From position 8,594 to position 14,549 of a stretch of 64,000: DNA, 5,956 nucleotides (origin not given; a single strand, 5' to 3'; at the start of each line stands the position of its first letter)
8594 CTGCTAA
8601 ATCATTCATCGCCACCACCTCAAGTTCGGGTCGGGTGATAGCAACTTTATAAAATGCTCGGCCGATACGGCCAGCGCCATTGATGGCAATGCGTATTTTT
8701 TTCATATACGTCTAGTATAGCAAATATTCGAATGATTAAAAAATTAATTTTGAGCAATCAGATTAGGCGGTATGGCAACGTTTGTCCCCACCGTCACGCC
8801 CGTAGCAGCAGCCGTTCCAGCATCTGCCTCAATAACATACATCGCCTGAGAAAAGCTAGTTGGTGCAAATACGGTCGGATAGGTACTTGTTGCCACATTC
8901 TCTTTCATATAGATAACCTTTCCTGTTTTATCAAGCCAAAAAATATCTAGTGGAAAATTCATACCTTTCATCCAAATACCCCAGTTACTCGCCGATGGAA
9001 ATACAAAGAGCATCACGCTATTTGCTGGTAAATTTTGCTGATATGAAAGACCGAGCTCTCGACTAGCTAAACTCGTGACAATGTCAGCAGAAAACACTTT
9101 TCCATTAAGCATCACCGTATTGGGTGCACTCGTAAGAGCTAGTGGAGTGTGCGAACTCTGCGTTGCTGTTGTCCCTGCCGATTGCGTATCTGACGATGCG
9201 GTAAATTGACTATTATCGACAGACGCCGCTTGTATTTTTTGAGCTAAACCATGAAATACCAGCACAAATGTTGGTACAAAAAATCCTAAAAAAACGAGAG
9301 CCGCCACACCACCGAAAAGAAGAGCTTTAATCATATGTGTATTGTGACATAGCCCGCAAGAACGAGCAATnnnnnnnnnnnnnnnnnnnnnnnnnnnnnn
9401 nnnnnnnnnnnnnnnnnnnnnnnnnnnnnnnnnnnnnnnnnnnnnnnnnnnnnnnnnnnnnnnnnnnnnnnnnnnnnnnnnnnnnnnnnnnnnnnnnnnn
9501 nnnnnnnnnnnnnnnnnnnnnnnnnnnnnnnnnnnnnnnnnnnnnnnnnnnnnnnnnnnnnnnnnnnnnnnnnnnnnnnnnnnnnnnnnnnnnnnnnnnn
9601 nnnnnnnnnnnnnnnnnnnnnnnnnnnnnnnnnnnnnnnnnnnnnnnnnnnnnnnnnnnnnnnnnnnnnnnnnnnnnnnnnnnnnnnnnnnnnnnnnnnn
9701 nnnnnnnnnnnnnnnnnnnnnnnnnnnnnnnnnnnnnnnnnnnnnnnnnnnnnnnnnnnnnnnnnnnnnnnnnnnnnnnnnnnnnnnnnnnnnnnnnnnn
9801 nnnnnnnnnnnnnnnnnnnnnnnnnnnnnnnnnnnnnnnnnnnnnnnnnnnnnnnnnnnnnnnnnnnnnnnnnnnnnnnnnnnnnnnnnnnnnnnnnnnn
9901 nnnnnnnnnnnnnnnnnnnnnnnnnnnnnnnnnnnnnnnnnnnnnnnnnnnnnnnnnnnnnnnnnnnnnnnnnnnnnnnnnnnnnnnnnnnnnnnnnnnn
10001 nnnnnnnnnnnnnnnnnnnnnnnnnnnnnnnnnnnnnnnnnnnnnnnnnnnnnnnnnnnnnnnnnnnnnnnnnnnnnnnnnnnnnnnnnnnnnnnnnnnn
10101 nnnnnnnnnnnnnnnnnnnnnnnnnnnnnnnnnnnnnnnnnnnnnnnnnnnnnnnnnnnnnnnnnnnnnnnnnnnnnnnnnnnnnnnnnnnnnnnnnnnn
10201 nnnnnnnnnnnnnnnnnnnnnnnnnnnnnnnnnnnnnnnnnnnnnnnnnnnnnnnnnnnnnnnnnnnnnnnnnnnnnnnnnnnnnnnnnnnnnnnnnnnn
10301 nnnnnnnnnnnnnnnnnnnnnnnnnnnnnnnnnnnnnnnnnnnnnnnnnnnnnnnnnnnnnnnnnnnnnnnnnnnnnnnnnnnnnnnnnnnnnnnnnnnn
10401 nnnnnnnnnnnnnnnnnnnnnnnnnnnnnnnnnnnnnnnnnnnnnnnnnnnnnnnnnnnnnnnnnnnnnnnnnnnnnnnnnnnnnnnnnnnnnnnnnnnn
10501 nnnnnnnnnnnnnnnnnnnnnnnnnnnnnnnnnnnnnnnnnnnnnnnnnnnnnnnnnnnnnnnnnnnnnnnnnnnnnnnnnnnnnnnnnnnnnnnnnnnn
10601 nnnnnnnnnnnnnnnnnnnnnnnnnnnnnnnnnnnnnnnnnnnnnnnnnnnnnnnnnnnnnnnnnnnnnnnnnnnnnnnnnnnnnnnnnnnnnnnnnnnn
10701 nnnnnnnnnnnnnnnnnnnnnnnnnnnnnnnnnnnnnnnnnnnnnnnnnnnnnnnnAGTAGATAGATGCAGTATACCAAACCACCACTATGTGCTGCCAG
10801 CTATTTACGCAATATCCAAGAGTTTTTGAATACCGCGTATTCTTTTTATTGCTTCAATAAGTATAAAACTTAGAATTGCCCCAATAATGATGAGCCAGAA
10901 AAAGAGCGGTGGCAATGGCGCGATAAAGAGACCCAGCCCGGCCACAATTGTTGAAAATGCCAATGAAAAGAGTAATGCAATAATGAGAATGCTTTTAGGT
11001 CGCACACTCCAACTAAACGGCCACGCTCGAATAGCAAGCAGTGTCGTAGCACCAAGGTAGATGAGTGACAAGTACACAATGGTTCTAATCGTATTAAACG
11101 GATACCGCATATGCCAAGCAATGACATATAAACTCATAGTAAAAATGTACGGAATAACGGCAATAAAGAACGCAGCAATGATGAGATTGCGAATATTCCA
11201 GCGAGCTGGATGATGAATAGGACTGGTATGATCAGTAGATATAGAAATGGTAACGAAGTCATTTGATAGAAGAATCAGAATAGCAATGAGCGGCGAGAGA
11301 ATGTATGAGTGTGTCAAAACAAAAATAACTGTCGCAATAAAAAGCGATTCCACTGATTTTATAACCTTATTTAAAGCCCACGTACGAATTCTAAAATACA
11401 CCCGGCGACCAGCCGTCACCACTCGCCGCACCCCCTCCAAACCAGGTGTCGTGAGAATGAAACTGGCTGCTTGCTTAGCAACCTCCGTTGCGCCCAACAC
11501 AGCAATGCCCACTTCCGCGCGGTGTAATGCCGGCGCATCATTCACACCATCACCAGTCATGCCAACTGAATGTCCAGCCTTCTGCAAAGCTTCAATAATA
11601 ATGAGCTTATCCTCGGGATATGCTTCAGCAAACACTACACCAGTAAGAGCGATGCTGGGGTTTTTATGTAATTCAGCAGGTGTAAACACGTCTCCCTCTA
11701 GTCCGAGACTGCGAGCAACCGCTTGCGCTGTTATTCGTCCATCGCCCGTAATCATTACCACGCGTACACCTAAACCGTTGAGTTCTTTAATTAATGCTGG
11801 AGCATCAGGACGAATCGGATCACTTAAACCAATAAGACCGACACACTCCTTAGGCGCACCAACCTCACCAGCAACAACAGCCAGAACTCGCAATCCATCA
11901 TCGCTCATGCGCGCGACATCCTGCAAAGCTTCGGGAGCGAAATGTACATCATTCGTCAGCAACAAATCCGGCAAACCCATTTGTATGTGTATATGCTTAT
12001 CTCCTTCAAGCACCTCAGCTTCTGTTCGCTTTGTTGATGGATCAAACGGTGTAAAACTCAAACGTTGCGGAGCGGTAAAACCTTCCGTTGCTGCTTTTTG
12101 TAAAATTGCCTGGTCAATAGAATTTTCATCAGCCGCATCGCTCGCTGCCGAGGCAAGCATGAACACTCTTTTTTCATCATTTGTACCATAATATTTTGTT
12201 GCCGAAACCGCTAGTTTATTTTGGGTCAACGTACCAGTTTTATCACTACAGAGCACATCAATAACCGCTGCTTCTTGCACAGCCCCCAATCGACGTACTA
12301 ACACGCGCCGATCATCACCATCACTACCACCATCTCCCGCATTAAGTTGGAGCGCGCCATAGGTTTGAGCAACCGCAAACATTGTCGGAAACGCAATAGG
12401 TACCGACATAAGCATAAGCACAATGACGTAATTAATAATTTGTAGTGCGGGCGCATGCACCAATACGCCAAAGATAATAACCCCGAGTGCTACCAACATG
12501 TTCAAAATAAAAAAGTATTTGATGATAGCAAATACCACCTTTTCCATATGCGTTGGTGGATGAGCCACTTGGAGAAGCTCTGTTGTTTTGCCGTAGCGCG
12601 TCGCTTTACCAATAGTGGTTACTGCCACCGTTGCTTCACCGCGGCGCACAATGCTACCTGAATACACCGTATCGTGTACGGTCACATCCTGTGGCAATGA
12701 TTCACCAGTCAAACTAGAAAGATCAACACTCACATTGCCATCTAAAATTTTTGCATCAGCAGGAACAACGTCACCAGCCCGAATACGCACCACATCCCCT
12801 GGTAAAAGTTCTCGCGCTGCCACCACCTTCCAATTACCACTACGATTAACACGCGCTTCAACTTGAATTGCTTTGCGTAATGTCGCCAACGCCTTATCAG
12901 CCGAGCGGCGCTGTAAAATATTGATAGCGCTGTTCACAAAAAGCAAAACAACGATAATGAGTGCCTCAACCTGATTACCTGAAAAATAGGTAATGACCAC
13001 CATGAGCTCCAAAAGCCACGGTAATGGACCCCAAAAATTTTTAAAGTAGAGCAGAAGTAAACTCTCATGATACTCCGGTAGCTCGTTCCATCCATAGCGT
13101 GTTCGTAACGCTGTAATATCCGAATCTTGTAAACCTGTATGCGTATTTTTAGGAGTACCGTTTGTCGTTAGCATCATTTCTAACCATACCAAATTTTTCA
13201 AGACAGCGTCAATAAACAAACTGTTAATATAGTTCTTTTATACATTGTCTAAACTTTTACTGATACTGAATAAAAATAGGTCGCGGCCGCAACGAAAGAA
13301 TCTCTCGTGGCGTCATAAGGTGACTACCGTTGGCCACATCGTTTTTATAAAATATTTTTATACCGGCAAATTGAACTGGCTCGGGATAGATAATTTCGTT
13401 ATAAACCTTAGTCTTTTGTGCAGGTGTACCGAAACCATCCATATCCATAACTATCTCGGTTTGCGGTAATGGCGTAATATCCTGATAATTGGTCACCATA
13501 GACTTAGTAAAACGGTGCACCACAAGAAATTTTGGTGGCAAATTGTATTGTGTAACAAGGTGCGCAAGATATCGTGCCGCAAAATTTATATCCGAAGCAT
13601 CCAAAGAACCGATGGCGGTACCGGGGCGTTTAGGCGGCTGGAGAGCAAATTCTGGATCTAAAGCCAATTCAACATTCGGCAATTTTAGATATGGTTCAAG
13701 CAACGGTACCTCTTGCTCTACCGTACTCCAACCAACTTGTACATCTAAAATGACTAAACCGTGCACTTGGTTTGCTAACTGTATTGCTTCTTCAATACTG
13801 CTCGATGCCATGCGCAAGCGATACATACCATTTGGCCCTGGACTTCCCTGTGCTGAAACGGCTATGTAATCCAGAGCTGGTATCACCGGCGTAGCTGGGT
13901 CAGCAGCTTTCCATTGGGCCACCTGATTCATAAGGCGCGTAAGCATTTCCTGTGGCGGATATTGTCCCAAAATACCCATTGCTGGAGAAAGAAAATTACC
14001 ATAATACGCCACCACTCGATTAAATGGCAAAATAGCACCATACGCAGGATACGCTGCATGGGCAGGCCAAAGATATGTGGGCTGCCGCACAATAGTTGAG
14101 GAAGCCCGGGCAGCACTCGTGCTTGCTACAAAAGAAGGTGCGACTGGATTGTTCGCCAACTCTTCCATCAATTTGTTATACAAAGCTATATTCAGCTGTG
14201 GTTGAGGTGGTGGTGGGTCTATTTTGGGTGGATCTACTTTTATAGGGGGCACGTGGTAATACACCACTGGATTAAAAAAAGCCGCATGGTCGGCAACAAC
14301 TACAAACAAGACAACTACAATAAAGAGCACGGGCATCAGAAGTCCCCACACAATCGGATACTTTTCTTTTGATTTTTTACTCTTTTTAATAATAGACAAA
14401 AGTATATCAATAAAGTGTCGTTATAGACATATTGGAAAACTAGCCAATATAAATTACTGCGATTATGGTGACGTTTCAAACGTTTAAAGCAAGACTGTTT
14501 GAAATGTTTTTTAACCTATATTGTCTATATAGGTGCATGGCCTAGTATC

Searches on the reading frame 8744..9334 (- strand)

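Call 78: search_protein_families(library=pfam, proteins=[window:8744-9334:-], max_evalue=0.001)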
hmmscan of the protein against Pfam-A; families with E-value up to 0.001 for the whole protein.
window:8744-9334:- (196 aa): 1 family
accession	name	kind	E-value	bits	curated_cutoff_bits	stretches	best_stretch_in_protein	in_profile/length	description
PF02643.20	DUF192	-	3.2e-23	82.1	27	1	82-188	2-96/96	Uncharacterized ACR, COG1430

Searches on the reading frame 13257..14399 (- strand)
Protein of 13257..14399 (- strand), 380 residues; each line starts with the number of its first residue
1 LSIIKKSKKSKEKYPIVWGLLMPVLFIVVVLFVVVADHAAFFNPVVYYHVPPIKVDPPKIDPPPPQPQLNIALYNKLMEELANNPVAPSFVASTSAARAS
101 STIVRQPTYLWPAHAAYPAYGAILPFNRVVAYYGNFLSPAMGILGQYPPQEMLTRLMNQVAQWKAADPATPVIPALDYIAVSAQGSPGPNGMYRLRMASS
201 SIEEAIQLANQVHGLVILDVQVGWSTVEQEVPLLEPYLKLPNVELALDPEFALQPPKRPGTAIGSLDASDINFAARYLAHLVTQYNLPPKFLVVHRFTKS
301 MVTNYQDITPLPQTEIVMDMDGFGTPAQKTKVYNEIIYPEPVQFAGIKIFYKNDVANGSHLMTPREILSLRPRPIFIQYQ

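Call 7: search_protein_families(library=pfam, proteins=[window:13257-14399:-], max_evalue=0.01)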
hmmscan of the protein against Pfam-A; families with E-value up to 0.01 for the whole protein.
window:13257-14399:- (380 aa): 0 families

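Call 29: search_protein_families(library=ncbifam, proteins=[window:13257-14399:-], max_evalue=1)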
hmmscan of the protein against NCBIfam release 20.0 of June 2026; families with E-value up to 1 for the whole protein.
window:13257-14399:- (380 aa): 0 families

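Call 73: find_homologous_proteins(query=window:13257-14399:-, max_evalue=0.00001)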
Query window:13257-14399:- (380 aa): 7953 proteins with E <= 0.00001 among 8000 candidates; the best 120 are listed.
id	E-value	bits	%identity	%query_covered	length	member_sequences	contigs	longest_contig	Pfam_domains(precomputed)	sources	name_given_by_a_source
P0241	2.2e-235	799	100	94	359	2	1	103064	-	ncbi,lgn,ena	-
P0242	1.8e-135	470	65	84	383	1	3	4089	-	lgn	-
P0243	7.0e-130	452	63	83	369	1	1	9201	-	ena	-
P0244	8.2e-129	448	55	100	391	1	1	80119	-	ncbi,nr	ncbi:MAG: hypothetical protein KGI69_03020 [Patescibacteria group bacterium]|nr:hypothetical protein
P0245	3.7e-127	443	64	83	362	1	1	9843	-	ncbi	-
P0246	4.7e-126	439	55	99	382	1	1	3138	-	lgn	-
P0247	7.0e-126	438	64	83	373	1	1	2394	-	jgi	-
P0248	1.2e-125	438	64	83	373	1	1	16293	-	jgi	jgi:hypothetical protein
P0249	4.1e-125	436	53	99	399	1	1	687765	-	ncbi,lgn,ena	-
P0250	2.6e-124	433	68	71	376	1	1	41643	-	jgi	jgi:hypothetical protein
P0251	2.3e-123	430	62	83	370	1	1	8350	-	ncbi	-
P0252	2.9e-123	430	60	83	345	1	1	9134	-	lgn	-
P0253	7.6e-123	428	61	83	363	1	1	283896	-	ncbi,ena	-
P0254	3.6e-122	426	60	82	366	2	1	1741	-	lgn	-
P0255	5.3e-122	426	62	83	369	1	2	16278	-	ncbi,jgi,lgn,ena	jgi:hypothetical protein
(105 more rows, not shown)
